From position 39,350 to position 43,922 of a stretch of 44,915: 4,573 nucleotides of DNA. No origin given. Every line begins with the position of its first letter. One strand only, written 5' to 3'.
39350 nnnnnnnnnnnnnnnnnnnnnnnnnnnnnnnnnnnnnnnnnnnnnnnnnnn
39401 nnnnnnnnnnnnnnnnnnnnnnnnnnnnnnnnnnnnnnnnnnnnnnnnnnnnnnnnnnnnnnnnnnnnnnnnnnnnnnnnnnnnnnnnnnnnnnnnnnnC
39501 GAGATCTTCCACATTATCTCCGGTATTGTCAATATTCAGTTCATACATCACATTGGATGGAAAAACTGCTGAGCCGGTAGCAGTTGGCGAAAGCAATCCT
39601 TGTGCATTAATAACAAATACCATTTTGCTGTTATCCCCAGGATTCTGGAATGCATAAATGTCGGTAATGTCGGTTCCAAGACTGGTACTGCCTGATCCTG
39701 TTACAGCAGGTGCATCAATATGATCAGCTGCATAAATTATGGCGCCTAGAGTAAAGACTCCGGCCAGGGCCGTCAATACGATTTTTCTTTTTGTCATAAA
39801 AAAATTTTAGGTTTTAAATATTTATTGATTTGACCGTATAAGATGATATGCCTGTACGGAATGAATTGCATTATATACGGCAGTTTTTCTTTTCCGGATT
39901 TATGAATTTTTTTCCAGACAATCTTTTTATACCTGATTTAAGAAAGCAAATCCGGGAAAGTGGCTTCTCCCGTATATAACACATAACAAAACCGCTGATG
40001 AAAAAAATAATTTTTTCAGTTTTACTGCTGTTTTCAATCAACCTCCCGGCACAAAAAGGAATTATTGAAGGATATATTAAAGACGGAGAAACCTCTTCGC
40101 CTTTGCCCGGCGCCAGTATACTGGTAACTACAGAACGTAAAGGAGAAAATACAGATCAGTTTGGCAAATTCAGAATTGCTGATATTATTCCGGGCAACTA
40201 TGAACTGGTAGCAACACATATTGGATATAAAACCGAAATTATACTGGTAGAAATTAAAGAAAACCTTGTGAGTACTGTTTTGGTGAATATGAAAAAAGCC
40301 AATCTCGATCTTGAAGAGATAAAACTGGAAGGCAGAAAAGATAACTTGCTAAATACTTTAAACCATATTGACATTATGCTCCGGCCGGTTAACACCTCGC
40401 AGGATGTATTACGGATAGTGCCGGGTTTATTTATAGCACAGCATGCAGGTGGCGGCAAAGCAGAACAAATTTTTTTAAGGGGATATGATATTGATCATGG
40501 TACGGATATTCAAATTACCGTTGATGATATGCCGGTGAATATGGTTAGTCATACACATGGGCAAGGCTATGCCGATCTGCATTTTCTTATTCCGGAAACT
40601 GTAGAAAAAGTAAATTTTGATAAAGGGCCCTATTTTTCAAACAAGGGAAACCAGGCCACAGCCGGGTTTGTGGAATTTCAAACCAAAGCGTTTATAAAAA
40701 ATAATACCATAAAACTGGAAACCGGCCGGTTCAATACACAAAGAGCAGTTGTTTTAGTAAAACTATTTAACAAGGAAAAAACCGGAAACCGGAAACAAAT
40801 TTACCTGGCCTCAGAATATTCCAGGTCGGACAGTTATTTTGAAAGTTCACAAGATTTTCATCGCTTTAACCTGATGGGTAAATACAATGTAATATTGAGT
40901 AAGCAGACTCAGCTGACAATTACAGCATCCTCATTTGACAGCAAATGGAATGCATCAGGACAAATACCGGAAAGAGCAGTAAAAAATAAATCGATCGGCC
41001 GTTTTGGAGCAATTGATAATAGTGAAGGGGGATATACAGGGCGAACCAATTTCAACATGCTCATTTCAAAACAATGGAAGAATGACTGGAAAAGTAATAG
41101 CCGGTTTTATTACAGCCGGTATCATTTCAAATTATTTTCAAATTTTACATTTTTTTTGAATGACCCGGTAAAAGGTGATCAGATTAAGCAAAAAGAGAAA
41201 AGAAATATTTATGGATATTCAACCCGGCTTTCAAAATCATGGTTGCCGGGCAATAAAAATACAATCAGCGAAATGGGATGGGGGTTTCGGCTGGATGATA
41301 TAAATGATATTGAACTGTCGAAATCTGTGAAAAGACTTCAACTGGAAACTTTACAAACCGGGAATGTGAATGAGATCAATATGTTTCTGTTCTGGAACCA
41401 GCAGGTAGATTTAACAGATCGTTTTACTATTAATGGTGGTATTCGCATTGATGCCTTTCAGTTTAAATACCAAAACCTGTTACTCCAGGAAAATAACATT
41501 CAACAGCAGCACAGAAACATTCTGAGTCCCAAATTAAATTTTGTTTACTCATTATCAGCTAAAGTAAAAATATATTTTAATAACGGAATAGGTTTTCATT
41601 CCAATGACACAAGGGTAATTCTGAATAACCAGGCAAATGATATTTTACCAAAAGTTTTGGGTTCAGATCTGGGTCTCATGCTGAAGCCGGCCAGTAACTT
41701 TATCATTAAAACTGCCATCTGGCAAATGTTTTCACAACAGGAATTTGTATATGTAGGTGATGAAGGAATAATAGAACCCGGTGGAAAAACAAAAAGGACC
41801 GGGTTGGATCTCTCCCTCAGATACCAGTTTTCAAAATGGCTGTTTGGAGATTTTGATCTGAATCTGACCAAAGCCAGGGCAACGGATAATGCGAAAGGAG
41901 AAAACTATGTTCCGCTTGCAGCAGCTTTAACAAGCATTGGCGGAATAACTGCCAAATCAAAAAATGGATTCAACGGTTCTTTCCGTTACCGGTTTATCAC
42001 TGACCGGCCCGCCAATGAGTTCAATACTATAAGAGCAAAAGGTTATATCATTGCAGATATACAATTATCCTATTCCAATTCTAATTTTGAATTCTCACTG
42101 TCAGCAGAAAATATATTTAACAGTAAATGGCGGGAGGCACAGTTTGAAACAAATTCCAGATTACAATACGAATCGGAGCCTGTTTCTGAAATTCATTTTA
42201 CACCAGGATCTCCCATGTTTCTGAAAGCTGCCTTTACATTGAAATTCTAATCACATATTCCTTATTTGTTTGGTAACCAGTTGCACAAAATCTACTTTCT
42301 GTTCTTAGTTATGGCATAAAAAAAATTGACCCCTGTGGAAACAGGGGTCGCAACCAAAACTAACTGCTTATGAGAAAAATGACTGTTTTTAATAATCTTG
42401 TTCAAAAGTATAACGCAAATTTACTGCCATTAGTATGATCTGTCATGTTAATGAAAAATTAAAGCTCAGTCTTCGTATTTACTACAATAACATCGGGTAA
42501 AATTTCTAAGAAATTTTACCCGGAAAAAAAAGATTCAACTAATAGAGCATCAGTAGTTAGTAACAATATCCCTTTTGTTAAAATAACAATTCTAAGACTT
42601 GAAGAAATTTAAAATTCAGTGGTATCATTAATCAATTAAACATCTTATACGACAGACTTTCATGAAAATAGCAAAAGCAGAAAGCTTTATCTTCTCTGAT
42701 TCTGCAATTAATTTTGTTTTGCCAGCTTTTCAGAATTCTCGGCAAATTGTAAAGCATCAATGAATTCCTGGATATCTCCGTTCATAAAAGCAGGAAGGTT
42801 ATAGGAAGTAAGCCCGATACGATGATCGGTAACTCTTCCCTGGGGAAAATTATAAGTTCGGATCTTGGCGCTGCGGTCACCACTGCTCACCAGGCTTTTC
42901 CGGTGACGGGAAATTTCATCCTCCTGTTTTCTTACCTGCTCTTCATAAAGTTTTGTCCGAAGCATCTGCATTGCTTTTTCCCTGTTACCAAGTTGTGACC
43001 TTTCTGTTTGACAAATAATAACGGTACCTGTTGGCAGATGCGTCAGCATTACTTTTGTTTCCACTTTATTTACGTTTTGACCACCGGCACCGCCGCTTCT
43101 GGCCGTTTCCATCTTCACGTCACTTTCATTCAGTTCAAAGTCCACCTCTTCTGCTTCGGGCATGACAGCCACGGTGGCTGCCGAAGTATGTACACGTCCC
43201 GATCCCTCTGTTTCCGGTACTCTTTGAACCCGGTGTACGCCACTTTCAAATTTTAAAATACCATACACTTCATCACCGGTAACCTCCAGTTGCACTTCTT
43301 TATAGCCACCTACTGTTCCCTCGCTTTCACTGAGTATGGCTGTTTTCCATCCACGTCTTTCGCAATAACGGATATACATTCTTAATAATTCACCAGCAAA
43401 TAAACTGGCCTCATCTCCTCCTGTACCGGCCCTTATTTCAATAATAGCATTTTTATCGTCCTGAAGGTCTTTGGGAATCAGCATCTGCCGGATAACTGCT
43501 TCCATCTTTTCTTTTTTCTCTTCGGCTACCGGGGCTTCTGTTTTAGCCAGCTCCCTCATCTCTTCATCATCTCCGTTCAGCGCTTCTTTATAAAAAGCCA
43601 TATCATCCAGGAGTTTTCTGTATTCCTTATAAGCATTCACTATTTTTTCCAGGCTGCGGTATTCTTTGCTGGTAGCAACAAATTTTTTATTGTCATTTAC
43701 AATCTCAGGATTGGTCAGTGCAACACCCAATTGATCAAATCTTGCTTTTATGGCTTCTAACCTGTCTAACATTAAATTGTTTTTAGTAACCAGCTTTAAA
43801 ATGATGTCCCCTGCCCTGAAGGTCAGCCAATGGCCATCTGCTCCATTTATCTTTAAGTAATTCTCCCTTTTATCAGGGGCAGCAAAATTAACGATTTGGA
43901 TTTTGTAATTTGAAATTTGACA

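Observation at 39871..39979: Two inverted copies of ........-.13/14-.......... in the divergent DUF4331 / receptor intergenic region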

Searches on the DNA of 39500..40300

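Call 48: search_rna_families(source=window, start=39500, end=40300, threshold=evalue, max_evalue=1)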
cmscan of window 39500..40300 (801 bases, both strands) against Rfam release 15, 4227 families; matches with E-value up to 1: 5.
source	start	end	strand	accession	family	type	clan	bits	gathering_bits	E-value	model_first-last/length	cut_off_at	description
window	39872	39978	+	RF04134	MIR7504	Gene; miRNA;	-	27.7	83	0.014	1-124/124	no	MIR7504 microRNA precursor family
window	40092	40127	-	RF02946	cow-rumen-1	Gene; sRNA;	-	23.7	53.4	0.0059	1-61/61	no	cow-rumen-1 RNA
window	40224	40287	-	RF00057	RyhB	Gene; sRNA;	-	20.9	55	0.31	1-67/67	no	RyhB RNA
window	39871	39981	+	RF03601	MIR7993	Gene; miRNA;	-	20.9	100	0.52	1-138/138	no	MIR7993 microRNA precursor family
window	39769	39837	-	RF00202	snoR66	Gene; snRNA; snoRNA; CD-box;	-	18.9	43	0.5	1-76/76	no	Small nucleolar RNA R66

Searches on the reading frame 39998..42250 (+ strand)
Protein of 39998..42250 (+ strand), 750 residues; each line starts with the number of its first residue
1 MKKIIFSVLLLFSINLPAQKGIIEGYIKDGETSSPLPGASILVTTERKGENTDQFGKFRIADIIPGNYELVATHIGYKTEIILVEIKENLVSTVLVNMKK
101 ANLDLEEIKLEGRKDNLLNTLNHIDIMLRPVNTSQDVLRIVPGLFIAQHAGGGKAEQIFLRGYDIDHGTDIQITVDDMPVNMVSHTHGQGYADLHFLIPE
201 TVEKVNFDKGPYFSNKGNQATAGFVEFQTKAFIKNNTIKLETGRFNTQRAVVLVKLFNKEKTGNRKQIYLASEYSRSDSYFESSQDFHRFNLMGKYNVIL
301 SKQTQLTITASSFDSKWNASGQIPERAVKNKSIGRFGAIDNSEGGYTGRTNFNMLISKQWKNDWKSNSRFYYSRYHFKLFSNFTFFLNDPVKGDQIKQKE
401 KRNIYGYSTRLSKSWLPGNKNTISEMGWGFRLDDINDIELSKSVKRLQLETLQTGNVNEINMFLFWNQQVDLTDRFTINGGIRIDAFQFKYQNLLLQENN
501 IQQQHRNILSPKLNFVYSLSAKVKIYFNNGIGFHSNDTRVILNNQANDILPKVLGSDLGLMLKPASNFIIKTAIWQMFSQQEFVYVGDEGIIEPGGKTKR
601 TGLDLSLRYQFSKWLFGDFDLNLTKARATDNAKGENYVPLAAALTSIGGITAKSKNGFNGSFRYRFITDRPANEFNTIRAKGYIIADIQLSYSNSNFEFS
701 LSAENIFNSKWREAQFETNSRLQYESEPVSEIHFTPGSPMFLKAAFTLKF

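Call 3: search_protein_families(library=pfam, proteins=[window:39998-42250:+], max_evalue=0.01)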
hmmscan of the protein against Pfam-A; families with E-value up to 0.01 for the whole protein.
window:39998-42250:+ (750 aa): 5 families
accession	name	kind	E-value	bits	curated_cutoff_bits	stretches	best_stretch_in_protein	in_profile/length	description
PF13715.12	CarbopepD_reg_2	-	8.4e-17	61.4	32.2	1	23-108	1-86/88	CarboxypepD_reg-like domain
PF07715.20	Plug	-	4.6e-12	46.8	23.9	1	125-223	16-106/107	TonB-dependent Receptor Plug Domain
PF13620.12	CarboxypepD_reg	-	1.1e-11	45.4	32.3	1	23-97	2-80/82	Carboxypeptidase regulatory-like domain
PF17802.7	SpaA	-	0.00069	20.2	23.1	1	28-90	8-80/91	Prealbumin-like fold domain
PF00028.23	Cadherin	-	0.0044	17.8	28.8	0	645-705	13-75/93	Cadherin domain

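Call 28: search_protein_families(library=ncbifam, proteins=[window:39998-42250:+], max_evalue=0.001)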
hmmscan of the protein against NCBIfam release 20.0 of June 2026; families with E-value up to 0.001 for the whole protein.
window:39998-42250:+ (750 aa): 6 families
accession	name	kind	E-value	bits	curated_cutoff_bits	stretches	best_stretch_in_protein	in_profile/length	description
TIGR01786.1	TonB-hemlactrns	subfamily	2e-16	59.5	323.75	1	130-231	37-135/719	TonB-dependent hemoglobin/transferrin/lactoferrin family receptor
TIGR01785.1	TonB-hemin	subfamily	5.8e-15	54.8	316.85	1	129-533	33-438/677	TonB-dependent heme/hemoglobin receptor family protein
TIGR01779.1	TonB-B12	equivalog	1.6e-11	43.5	599.7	1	125-243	56-169/614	TonB-dependent vitamin B12 receptor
NF007926.1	PRK10641.1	equivalog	1.6e-07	30.2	836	1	132-280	62-200/617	TonB-dependent vitamin B12 receptor BtuB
NF052345.1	S_layer_anammox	exception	9.2e-06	23.3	1400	1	19-93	1311-1386/1596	Kustd1514 family S-layer glycoprotein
NF007478.2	PRK10064.1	equivalog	1.7e-05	23.3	745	1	122-234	55-162/663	catecholate siderophore receptor CirA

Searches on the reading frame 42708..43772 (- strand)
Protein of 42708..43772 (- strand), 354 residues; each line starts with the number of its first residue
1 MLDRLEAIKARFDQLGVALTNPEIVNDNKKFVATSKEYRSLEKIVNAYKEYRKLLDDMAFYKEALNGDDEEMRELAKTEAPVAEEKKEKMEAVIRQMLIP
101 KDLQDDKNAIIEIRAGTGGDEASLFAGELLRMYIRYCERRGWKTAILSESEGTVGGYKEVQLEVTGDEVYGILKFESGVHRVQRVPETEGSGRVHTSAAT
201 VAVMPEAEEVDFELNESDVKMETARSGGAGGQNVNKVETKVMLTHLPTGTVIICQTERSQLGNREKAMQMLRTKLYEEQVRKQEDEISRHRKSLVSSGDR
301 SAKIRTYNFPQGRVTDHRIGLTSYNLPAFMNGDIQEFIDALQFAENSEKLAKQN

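Call 3: search_protein_families(library=pfam, proteins=[window:42708-43772:-], max_evalue=0.01)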
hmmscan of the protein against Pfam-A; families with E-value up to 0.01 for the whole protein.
window:42708-43772:- (354 aa): 2 families
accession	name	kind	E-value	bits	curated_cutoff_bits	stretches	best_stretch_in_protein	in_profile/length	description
PF03462.23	PCRF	-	6.4e-72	241.9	24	1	8-201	1-194/194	PCRF domain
PF00472.26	RF-1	-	4e-39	133.6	35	1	209-318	2-116/116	RF-1 domain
